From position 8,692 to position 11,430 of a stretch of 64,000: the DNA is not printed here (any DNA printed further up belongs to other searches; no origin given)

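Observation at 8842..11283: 813-aa protein combining two cNMP-binding domains, a catalytic-type rhodanese domain and a roughly 450-aa ER/K-rich helical tail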

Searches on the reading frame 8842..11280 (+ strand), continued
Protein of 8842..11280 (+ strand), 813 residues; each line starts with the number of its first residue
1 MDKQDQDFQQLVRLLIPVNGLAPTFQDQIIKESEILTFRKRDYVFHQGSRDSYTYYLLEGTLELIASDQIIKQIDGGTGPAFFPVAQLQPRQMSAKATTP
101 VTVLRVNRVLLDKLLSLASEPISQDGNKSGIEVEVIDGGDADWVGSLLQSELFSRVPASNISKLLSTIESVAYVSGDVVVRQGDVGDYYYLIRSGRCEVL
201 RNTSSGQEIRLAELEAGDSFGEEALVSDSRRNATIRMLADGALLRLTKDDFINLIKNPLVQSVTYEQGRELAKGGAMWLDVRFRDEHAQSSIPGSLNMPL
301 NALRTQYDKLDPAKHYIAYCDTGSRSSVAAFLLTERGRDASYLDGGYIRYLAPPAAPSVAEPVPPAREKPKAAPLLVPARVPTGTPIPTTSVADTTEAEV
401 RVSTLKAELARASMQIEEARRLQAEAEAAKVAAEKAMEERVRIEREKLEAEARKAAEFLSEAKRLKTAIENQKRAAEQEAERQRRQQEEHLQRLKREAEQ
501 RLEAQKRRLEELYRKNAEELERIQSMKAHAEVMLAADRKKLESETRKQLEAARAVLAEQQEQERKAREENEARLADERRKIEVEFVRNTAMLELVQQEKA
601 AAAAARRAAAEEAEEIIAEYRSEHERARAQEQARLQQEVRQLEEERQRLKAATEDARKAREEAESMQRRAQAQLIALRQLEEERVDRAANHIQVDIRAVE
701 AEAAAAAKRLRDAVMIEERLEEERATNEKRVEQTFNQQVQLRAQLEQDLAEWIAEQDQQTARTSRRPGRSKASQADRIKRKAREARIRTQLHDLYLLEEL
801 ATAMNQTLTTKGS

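Call 11: find_related_loci(query=A1, collection=genome_contigs, flank=10000)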
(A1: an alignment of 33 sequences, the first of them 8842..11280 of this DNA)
Query A1 (813 aa) in genome_contigs; peptide patterns used: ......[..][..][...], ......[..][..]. (x = any residue, [..] = any of these).
600 stretches matched a pattern (row limit reached: there are more); 554 encode a relative of the query (tblastn E <= 1e-3); the best 80 are kept; 78 distinct loci.
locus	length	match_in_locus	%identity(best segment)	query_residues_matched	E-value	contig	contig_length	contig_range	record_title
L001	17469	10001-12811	60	1-806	0e+0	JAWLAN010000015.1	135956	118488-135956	MAG: Gammaproteobacteria bacterium isolate BC2.53 BC2.53.fa-15, whole genome shotgun sequence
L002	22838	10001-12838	59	1-813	0e+0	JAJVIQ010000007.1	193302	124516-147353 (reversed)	MAG: Gammaproteobacteria bacterium isolate Bin_9R c_000000000341, whole genome shotgun sequence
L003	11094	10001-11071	78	1-356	0e+0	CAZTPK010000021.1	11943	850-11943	MAG TPA_asm: uncultured Gammaproteobacteria bacterium isolate binchicken_co107_315 genome assembly, contig: NODE_12287_l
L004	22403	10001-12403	41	5-806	2e-162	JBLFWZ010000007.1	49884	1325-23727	MAG: Gammaproteobacteria bacterium isolate 3300053785_116 Ga0535658_0000902, whole genome shotgun sequence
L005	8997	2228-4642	41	1-806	3e-160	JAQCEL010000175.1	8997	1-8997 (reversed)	MAG: Proteobacteria bacterium isolate casp40-mb.114 NODE_18124_length_8997_cov_0.073500, whole genome shotgun sequence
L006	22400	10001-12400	41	1-801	5e-160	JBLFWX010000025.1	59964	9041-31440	MAG: Gammaproteobacteria bacterium isolate 3300053785_120 Ga0535658_0000584, whole genome shotgun sequence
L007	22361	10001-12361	39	8-801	8e-147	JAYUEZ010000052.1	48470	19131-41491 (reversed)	MAG: Gammaproteobacteria bacterium isolate GFS_7618 GFS_7618_51, whole genome shotgun sequence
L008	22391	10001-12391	42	1-800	3e-154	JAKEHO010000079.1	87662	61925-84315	MAG: Gammaproteobacteria bacterium isolate PMV_7.24 PMV_7.24.k101_725820, whole genome shotgun sequence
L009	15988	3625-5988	41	6-780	7e-144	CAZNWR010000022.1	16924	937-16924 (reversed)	MAG TPA_asm: uncultured Enterobacteriaceae bacterium isolate binchicken_co224_242 genome assembly, contig: NODE_3182_len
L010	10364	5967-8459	36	1-804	4e-143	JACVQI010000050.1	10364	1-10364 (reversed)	MAG: Gammaproteobacteria bacterium isolate B4_bin.12 scaffold_1283, whole genome shotgun sequence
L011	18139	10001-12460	40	1-813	3e-143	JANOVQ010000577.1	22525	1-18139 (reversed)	MAG: Pseudomonadota bacterium isolate VAR_35_metabat_593 VAR_35_k141_4633543, whole genome shotgun sequence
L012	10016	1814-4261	43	1-805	4e-161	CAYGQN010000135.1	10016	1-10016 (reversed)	MAG TPA_asm: uncultured Gammaproteobacteria bacterium isolate ERP117304_co3_111 genome assembly, contig: NODE_9541_lengt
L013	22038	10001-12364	39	8-801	3e-145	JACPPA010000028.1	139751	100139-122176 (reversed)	MAG: Gammaproteobacteria bacterium isolate NC_groundwater_615_Pr5_B-0.1um_58_24 alan_book_18_scaffold_37223, whole genom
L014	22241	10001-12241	37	1-761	6e-140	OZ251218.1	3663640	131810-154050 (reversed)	MAG: Gammaproteobacteria bacterium isolate 031b1704-bdc2-424c-90b7-94367094504e genome assembly, chromosome: 1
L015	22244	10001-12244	41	8-766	2e-134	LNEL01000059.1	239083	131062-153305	MAG: Gammaproteobacteria bacterium Ga0077536 Ga0077536_147.1, whole genome shotgun sequence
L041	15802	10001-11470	39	9-493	1e-87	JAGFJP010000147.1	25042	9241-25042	MAG: Thiogranum sp. isolate mag.26 k127_1333479, whole genome shotgun sequence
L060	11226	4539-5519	40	15-347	8e-77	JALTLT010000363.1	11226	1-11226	MAG: Gammaproteobacteria bacterium isolate S139_metabat1_scaf2bin.067 S139_NODE_6212_length_11226_cov_7.399225, whole ge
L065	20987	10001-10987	40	15-348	2e-77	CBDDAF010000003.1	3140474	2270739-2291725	MAG: Gammaproteobacteria bacterium isolate 2d973ff8-7951-42ef-854c-d078a0e890bc genome assembly, contig: contig_3, whole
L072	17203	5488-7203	35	9-566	8e-75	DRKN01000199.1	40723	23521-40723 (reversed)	MAG TPA_asm: Gammaproteobacteria bacterium isolate HyVt-441 HyVt-441_k145_947512, whole genome shotgun sequence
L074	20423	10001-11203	34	11-419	2e-75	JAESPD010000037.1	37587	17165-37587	MAG: gamma proteobacterium endosymbiont of Lamellibrachia anaximandri isolate Palinuro 2 37, whole genome shotgun sequen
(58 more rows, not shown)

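Call 13: list_cluster_members(proteins=[P0057, P0041, P0112, P0028, P0099, P0001])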
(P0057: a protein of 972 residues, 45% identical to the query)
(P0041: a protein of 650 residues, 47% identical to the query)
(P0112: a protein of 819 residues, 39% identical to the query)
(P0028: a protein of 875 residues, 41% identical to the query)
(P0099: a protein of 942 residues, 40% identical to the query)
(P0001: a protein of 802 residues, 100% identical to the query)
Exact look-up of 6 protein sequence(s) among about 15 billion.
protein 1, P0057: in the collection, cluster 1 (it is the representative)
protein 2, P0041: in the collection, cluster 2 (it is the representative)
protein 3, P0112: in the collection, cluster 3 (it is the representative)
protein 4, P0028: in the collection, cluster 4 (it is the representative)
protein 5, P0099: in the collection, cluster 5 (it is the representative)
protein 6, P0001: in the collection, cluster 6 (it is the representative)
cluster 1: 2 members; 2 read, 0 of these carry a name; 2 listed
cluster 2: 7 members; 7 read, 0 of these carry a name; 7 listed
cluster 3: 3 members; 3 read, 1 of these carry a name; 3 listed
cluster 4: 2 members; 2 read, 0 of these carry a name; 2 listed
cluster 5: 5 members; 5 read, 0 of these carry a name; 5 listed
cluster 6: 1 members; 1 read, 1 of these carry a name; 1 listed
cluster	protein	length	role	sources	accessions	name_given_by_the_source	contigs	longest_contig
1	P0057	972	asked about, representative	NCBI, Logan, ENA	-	-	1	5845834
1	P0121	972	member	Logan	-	-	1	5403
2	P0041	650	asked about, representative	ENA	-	-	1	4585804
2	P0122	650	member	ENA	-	-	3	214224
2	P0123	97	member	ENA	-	-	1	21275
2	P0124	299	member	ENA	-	-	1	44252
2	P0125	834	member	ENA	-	-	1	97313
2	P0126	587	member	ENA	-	-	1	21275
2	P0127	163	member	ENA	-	-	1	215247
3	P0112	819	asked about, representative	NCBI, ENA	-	-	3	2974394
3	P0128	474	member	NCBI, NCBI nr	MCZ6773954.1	MAG: cyclic nucleotide-binding domain-containing protein, partial [Proteobacteria ... | cyclic nucleotide-binding domain-containing protein [Pseudomonadota bacterium]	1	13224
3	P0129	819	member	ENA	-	-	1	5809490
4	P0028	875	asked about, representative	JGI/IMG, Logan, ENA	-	-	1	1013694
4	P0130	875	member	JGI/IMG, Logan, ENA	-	-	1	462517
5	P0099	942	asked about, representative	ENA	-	-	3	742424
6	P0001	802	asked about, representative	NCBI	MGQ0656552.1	MAG: cyclic nucleotide-binding domain-containing protein [Chromatiales bacterium]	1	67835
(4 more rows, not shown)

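Call 38: search_protein_families(library=pfam, proteins=[L041:9974-14788:+, L060:4494-9917:+, L074:9968-15682:+, L065:9956-13270:+, L072:5461-10239:+], max_evalue=0.001)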
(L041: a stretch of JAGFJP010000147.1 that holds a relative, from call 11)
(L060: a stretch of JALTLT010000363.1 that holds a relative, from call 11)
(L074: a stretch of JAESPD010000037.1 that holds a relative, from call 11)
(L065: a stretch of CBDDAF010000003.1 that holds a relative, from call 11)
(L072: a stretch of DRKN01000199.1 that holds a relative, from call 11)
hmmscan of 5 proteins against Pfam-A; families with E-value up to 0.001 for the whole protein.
L041:9974-14788:+ (1605 aa): 3 families
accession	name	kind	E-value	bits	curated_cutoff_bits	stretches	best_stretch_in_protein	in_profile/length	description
PF03781.23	FGE-sulfatase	-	5e-53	180.8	23.3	1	1378-1603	3-255/255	Sulfatase-modifying factor enzyme 1-like domain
PF00027.35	cNMP_binding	-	6.1e-31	106.7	27.5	2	167-251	3-86/89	Cyclic nucleotide-binding domain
PF00581.25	Rhodanese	-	3.3e-10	40.7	22.2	1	263-344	4-97/102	Rhodanese-like domain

L060:4494-9917:+ (1808 aa): 4 families
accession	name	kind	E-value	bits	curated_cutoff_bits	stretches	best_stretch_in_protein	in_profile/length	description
PF03781.23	FGE-sulfatase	-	3.5e-53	181.3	23.3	1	1587-1806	5-255/255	Sulfatase-modifying factor enzyme 1-like domain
PF00027.35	cNMP_binding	-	8.9e-26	90.1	27.5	2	167-252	4-88/89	Cyclic nucleotide-binding domain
PF00581.25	Rhodanese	-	1e-13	52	22.2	1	262-342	4-96/102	Rhodanese-like domain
PF13851.11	GAS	-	0.00065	19.6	32.3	1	451-553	30-131/200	Growth-arrest specific micro-tubule binding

L074:9968-15682:+ (1905 aa): 2 families
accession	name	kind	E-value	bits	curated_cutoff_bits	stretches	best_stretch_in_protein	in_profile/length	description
PF00027.35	cNMP_binding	-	9e-27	93.3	27.5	2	165-251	2-87/89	Cyclic nucleotide-binding domain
PF00581.25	Rhodanese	-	1.2e-12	48.6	22.2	1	261-343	3-97/102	Rhodanese-like domain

L065:9956-13270:+ (1105 aa): 3 families
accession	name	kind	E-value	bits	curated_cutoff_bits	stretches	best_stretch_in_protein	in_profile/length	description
PF03781.23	FGE-sulfatase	-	5e-56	190.6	23.3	1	876-1103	2-255/255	Sulfatase-modifying factor enzyme 1-like domain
PF00027.35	cNMP_binding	-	1.8e-27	95.6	27.5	2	169-252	5-87/89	Cyclic nucleotide-binding domain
PF00581.25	Rhodanese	-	7.2e-09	36.5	22.2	1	265-343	6-96/102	Rhodanese-like domain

L072:5461-10239:+ (1593 aa): 2 families
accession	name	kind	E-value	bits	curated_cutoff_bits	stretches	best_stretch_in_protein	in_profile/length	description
PF00027.35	cNMP_binding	-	3e-26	91.7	27.5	2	167-252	2-86/89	Cyclic nucleotide-binding domain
PF00581.25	Rhodanese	-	1.3e-08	35.6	22.2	1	265-346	6-98/102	Rhodanese-like domain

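Call 46: predict_structure(alignment_id=A1)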
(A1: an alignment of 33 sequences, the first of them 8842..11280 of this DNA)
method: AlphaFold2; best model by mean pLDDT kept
length: 813 residues; sequences in the alignment: 33
mean_pLDDT: 77.1   pTM: 0.32
mean pLDDT of the five models: 77.1, 74.0, 73.5, 72.0, 70.3
residues with pLDDT >= 90: 149; 70-90: 488; 50-70: 87; < 50: 89
segments of 3 or more residues with pLDDT < 50: 120-141, 355-363, 365-396, 436-441, 544-548, 764-771
pLDDT, mean of each block of 10 residues (from residue 1): 64 82 86 91 91 91 92 89 79 93 91 74 35 33 64 76 85 95 89 92 88 88 81 92 91 83 93 94 89 92 87 94 88 88 89 52 39 35 37 47 69 75 70 49 60 75 79 79 81 82 82 80 76 62 48 70 81 82 78 79 78 81 82 84 85 86 87 85 63 81 85 86 85 83 81 75 47 64 82 83 70 48
secondary structure, 60 per line:
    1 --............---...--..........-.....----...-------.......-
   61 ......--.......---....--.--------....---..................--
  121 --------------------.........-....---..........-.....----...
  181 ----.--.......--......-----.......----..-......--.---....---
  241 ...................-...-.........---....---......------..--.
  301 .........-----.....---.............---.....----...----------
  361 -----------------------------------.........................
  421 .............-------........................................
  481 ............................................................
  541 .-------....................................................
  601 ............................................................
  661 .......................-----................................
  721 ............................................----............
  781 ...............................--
elements in order (helices of 4 or more, strands of 3 or more residues): H3-14 H23-32 E34-38 E43-45 E53-59 E61-66 E69-75 H79-82 E94-97 E101-107 H108-118 H141-149 H151-154 H158-167 E169-173 E178-180 E188-194 E197-202 E208-214 H222-227 E234-237 E241-247 H248-259 E261-263 H265-273 E277-280 H284-289 H300-309 E315-319 H323-335 E339-343 H396-433 H441-541 H549-683 H689-764 H769-811

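Call 64: fold_search(model_id=the predicted structure, library=pdb)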
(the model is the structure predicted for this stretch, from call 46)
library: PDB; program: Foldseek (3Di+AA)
matches with E <= 10: 1121; with E <= 0.001: 681
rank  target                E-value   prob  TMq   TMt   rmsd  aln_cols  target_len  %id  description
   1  1cx4                  2.4e-18  1.00  0.21  0.47   8.0       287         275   17  CRYSTAL STRUCTURE OF A DELETION MUTANT OF THE TYPE II BETA REGULATORY SUBUNIT OF CAMP-DEPENDENT PROTEIN KINASE (released 2001-03-07)
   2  6no7_D                3.3e-18  1.00  0.16  0.40  11.7       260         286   16  Crystal Structure of the full-length wild-type PKA RIa Holoenzyme (released 2019-07-24)
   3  6h4g_A                3.5e-18  1.00  0.19  0.43   9.8       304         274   15  Regulatory subunit of a cAMP-independent protein kinase A from Trypanosoma brucei: E311A, T318R, V319A mutant bound to (released 2019-08-14)
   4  4z07_A                3.9e-18  1.00  0.15  0.42  14.2       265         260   19  Co-crystal structure of the tandem CNB (CNB-A/B) domains of human PKG I beta with cGMP (released 2016-04-13)
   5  6hyi                  3.9e-18  1.00  0.19  0.41   8.1       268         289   14  Regulatory subunit of a cAMP-independent protein kinase A from Trypanosoma cruzi at 1.4 A resolution in complex with ino (released 2019-11-13)
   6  2qcs_B                3.9e-18  1.00  0.16  0.38  11.6       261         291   16  A complex structure between the Catalytic and Regulatory subunit of Protein Kinase A that represents the inhibited sta (released 2007-11-06)
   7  6byr_B                4.9e-18  1.00  0.16  0.38  11.7       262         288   17  Structures of the PKA RI alpha holoenzyme with the FLHCC driver J-PKAc alpha or native PKAc alpha (released 2019-04-03)
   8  4x6r_B                4.9e-18  1.00  0.15  0.37  11.5       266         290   16  An Isoform-specific Myristylation Switch Targets RIIb PKA Holoenzymes to Membranes (released 2015-07-22)
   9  5j3u                  6.1e-18  1.00  0.24  0.63   7.2       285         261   15  Co-crystal structure of the regulatory domain of Toxoplasma gondii PKA with cAMP (released 2016-04-20)
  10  6hyq_C                6.1e-18  1.00  0.20  0.43   9.9       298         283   15  Regulatory subunit of a cAMP-independent protein kinase A from Trypanosoma cruzi bound to guanosine (released 2019-11-13)
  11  2qvs_B                6.9e-18  1.00  0.17  0.41  11.1       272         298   19  Crystal Structure of Type IIa Holoenzyme of cAMP-dependent Protein Kinase (released 2007-10-23)
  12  1ne4                  7.7e-18  1.00  0.20  0.48   7.3       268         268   17  Crystal Structure of Rp-cAMP Binding R1a Subunit of cAMP-dependent Protein Kinase (released 2004-01-13)
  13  3j4q_B                8.1e-18  1.00  0.17  0.33  11.1       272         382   19  Pseudo-atomic model of the AKAP18-PKA complex in a bent conformation derived from electron microscopy (released 2013-11-13)
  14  4z07_C                8.6e-18  1.00  0.16  0.44  14.6       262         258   19  Co-crystal structure of the tandem CNB (CNB-A/B) domains of human PKG I beta with cGMP (released 2016-04-13)
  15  6h4g_B                9.1e-18  1.00  0.19  0.44   9.3       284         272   15  Regulatory subunit of a cAMP-independent protein kinase A from Trypanosoma brucei: E311A, T318R, V319A mutant bound to (released 2019-08-14)
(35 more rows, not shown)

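Call 69: find_encoding_contigs(protein=P0057, flank=8000, max_places=2)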
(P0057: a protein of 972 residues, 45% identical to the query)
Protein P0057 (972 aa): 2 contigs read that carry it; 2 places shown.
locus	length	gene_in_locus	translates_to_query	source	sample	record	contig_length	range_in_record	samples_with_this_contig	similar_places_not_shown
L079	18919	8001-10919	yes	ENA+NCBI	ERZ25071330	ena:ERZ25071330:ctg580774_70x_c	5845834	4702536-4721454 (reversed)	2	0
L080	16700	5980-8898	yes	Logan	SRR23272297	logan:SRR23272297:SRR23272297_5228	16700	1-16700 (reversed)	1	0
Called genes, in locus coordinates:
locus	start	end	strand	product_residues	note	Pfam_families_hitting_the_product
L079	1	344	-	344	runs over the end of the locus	-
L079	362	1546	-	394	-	PF05762:VWA_CoxE (faint)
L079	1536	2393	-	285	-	PF00158:Sigma54_activat (faint), PF13401:AAA_22, PF00004:AAA, PF07724:AAA_2, PF07728:AAA_5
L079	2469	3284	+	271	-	-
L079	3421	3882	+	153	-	-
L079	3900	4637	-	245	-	PF06764:DUF1223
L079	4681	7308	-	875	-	PF00027:cNMP_binding, PF00581:Rhodanese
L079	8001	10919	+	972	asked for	PF00027:cNMP_binding, PF00581:Rhodanese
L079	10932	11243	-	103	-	PF11743:DUF3301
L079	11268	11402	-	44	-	PF14255:Zn_ribbon_21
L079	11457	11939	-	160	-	PF04461:YajQ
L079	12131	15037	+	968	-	PF00675:Peptidase_M16, PF05193:Peptidase_M16_C, PF08367:M16C_assoc, PF22516:PreP_C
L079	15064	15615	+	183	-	-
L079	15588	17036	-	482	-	-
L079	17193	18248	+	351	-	PF01636:APH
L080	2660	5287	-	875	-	PF00027:cNMP_binding, PF00581:Rhodanese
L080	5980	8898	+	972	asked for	PF00027:cNMP_binding, PF00581:Rhodanese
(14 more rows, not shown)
